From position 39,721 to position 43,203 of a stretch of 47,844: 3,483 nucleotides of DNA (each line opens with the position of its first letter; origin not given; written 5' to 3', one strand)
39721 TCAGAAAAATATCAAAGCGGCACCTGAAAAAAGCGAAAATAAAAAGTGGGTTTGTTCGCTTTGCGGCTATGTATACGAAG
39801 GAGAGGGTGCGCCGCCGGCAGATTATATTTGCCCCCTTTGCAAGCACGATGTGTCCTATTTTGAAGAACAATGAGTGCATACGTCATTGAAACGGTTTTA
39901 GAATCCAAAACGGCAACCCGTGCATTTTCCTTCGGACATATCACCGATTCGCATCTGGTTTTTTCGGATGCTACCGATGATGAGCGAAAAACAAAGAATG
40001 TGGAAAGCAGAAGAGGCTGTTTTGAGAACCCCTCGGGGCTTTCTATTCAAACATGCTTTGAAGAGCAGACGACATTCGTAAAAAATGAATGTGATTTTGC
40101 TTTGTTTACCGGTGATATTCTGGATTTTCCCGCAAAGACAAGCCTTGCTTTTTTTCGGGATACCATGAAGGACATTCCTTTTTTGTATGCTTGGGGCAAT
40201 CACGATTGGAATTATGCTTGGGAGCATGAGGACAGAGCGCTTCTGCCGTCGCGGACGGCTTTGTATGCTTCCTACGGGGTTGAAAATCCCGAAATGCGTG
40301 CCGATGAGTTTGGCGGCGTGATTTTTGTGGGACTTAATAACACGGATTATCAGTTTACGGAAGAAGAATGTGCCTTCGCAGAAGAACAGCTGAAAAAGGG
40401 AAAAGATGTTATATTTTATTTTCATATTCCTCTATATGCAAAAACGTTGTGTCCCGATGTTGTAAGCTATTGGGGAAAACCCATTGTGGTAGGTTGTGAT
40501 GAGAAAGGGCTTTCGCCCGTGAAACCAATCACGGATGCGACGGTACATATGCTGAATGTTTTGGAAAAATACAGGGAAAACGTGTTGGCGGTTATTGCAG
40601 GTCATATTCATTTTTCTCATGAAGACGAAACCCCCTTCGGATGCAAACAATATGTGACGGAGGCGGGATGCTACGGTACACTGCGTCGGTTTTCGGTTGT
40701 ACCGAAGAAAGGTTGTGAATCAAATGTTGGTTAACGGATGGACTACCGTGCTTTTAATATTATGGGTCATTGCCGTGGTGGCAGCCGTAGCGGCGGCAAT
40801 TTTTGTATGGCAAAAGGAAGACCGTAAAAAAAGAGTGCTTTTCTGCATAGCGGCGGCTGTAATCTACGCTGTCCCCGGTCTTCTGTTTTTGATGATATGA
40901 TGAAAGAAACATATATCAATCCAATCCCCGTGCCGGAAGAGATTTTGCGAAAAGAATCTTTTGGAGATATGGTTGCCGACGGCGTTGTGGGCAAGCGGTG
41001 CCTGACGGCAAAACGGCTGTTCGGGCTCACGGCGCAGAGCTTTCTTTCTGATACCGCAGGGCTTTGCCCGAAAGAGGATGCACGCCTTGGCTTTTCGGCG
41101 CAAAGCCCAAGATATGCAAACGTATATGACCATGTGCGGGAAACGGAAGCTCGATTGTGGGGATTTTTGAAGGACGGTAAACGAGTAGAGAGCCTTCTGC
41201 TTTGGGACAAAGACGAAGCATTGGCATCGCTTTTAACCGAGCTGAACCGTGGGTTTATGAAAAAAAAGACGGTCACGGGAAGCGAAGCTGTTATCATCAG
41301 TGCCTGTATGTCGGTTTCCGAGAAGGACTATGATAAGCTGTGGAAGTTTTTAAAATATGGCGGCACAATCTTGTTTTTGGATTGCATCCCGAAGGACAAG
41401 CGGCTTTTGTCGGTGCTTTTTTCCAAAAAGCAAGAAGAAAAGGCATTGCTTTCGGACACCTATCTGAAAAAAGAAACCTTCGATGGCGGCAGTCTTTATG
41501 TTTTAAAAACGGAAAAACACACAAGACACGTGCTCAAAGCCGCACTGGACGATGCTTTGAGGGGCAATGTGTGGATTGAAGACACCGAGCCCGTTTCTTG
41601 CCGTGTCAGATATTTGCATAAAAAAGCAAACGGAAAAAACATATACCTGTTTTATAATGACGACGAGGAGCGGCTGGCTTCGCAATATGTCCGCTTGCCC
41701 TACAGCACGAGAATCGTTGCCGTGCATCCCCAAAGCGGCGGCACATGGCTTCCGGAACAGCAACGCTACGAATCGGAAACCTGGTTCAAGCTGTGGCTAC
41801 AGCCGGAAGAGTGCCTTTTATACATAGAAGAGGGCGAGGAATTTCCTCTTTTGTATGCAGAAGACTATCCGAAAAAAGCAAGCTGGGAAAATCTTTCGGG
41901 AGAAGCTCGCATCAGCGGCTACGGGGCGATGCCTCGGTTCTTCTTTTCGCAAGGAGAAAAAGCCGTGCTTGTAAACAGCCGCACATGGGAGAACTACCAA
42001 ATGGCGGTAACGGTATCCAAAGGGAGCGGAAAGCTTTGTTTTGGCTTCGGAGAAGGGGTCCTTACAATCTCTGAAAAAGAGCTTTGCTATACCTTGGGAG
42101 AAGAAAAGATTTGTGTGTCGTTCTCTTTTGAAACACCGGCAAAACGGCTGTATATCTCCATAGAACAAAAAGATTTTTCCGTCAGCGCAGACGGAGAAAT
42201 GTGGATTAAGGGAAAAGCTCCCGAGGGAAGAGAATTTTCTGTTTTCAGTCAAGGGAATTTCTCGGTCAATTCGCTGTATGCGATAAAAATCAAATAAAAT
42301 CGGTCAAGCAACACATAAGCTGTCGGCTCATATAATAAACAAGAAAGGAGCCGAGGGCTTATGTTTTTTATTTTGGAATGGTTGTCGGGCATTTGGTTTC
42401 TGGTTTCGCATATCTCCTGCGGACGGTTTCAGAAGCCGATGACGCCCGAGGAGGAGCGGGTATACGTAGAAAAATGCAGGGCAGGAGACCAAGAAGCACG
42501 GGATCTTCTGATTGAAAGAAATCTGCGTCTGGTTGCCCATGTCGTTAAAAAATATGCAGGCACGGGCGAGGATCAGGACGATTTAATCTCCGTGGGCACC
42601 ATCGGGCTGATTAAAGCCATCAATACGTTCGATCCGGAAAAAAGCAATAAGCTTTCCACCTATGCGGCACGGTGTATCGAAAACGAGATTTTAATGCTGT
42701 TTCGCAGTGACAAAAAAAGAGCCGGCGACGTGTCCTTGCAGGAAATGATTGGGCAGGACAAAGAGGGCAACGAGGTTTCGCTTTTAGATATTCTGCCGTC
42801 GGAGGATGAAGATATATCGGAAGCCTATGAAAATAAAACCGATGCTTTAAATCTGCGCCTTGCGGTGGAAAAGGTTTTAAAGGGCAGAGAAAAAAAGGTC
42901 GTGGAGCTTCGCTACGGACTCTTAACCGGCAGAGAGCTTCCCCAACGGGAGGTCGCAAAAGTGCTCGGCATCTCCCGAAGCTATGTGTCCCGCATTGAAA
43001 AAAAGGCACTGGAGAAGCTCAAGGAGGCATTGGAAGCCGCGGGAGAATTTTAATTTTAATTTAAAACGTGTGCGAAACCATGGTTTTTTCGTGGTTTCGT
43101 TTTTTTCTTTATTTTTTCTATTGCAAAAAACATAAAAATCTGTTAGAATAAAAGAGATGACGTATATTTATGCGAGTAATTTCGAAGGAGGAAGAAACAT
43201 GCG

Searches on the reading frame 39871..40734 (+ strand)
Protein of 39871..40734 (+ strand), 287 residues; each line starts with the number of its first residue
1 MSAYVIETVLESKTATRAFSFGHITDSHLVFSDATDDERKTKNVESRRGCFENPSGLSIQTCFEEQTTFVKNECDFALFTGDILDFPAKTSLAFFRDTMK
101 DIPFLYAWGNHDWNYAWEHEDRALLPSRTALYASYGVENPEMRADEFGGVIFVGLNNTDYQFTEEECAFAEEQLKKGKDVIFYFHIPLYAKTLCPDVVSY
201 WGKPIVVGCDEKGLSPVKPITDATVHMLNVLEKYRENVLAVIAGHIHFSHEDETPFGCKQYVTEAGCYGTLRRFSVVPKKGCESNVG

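Call 23: search_protein_families(library=pfam, proteins=[window:39871-40734:+], max_evalue=0.001)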
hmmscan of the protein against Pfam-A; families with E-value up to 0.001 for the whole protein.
window:39871-40734:+ (287 aa): 1 family
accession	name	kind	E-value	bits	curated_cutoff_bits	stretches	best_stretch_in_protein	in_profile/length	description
PF00149.33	Metallophos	-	3.2e-08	34.7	21.5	1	20-247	2-189/191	Calcineurin-like phosphoesterase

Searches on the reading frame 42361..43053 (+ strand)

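Call 23: search_protein_families(library=pfam, proteins=[window:42361-43053:+], max_evalue=0.001)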
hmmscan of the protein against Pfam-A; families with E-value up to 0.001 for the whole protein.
window:42361-43053:+ (230 aa): 5 families
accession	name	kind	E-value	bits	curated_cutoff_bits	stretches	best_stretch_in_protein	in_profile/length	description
PF04542.20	Sigma70_r2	-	1.5e-19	70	24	1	50-119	1-70/71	Sigma-70 region 2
PF04545.22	Sigma70_r4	-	8.5e-16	57.7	24.1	1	172-222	4-50/50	Sigma-70, region 4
PF04814.19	HNF-1_N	-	5.4e-06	27.4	29.7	1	131-211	76-153/175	Hepatocyte nuclear factor 1 (HNF-1), N terminus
PF01381.28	HTH_3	-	6.8e-06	26.5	23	1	192-214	9-31/55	Helix-turn-helix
PF13560.12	HTH_31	-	0.00082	20.1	27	0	191-214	13-36/64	Helix-turn-helix domain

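Call 25: search_protein_families(library=ncbifam, proteins=[window:42361-43053:+], max_evalue=0.00001)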
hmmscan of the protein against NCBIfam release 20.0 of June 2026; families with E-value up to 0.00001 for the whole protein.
window:42361-43053:+ (230 aa): 55 families (the best 25 are shown)
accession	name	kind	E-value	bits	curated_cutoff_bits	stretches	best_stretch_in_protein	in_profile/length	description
NF004471.0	PRK05803.1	subfamily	1.2e-94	316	252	1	4-226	9-230/235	RNA polymerase sporulation sigma factor SigK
TIGR02846.1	spore_sigmaK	equivalog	6.3e-92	307.2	298.65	1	8-223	10-225/227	RNA polymerase sporulation sigma factor SigK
NF006158.0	PRK08301.1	equivalog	5.8e-68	228.9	339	1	23-224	37-237/241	RNA polymerase sporulation sigma factor SigE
TIGR02835.1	spore_sigmaE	equivalog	6.2e-67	225.4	348.6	1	24-224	31-230/234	RNA polymerase sporulation sigma factor SigE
NF004052.0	PRK05572.1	subfamily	1.8e-35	122.6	311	2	27-118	14-105/252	SigF/SigG family RNA polymerase sporulation sigma factor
TIGR02885.1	spore_sigF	equivalog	3.3e-35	122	321.45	2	36-119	2-85/231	RNA polymerase sporulation sigma factor SigF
TIGR02937.1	sigma70-ECF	superfamily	3.7e-34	117.7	42.9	1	45-224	1-165/165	sigma-70 family RNA polymerase sigma factor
TIGR02980.1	SigBFG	subfamily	1.1e-33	116.9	234.35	2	43-118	1-76/227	SigB/SigF/SigG family RNA polymerase sigma factor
TIGR02394.1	rpoS_proteo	equivalog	1.9e-33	116.2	378.7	2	24-110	25-111/285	RNA polymerase sigma factor RpoS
NF006071.0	PRK08215.1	equivalog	1.3e-31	110.2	372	2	28-117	20-109/258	RNA polymerase sporulation sigma factor SigG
TIGR02997.1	Sig70-cyanoRpoD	subfamily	7.7e-31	107.5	384.5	2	41-110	70-139/298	RNA polymerase sigma factor, RpoD/SigA family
NF004207.0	PRK05657.1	equivalog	1.9e-29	103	394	2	27-110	71-154/329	RNA polymerase sigma factor RpoS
TIGR02850.1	spore_sigG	equivalog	6e-29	101.2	457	2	28-116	17-105/254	RNA polymerase sporulation sigma factor SigG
NF006666.0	PRK09210.1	equivalog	3.1e-28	99.1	572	2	27-110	114-197/370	RNA polymerase sigma factor RpoD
TIGR02393.1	RpoD_Cterm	equivalog_domain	3.4e-28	98.8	354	2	46-110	1-65/238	RNA polymerase sigma factor RpoD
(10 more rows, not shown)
